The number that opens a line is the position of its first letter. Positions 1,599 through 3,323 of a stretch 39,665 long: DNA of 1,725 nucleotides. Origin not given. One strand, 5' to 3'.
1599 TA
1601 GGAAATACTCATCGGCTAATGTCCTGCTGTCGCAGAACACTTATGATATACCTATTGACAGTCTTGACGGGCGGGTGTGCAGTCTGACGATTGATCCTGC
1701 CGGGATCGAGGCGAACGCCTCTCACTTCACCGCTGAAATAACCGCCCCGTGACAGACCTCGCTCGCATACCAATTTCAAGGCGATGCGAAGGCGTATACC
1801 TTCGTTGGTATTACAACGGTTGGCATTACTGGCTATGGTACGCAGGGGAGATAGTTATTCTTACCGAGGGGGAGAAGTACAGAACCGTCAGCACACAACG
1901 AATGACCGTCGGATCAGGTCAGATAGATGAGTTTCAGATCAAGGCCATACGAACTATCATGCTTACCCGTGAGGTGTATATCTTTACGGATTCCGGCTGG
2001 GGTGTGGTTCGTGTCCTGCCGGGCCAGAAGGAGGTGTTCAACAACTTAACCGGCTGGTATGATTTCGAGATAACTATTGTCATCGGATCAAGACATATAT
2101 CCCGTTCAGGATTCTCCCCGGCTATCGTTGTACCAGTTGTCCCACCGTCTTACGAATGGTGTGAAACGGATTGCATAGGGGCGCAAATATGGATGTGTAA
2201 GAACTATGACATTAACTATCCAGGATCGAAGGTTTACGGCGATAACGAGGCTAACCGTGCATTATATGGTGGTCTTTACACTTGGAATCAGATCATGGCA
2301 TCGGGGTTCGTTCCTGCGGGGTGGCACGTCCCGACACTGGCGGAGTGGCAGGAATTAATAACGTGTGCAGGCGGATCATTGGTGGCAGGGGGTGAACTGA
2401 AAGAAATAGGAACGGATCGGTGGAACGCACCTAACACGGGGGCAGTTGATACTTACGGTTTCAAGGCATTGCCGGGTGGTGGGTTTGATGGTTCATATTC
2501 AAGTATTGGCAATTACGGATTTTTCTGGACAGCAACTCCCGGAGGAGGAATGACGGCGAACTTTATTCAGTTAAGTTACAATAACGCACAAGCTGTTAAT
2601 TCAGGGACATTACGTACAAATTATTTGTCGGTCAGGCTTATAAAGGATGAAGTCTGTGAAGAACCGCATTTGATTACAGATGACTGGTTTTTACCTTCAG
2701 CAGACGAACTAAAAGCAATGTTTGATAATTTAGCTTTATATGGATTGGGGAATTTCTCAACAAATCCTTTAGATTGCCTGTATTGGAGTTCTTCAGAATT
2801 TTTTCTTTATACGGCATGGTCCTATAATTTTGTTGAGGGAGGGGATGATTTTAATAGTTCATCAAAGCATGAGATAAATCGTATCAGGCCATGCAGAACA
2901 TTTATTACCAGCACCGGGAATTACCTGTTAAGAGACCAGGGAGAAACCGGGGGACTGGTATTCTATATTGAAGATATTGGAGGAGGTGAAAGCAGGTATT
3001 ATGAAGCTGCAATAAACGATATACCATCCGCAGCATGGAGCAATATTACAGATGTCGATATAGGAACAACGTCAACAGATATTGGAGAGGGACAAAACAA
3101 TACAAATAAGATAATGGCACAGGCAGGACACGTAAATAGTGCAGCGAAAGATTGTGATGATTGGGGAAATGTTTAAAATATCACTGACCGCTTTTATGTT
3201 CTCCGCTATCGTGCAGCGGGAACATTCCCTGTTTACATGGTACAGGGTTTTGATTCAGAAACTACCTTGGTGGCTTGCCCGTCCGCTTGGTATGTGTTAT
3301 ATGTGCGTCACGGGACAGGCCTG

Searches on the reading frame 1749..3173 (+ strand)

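Call 7: search_protein_families(library=phrogs, proteins=[window:1749-3173:+], max_evalue=0.001)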
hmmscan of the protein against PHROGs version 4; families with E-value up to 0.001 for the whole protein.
window:1749-3173:+ (475 aa): 1 family
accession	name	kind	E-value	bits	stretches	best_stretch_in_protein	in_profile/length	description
phrog_4245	-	unknown function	6.9e-13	49.4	1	310-387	507-581/583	-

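Call 15: search_protein_families(library=pfam, proteins=[window:1749-3173:+], max_evalue=0.01)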
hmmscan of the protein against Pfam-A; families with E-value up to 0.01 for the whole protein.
window:1749-3173:+ (475 aa): 2 families
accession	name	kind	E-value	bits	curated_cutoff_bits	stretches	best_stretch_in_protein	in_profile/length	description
PF09603.15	Fib_succ_major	-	5.4e-24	85.9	33.9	1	143-299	3-187/187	Fibrobacter succinogenes major domain (Fib_succ_major)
PF07603.17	Lcl_C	-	6.1e-08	33.4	34.9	1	311-382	43-116/117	Lcl C-terminal domain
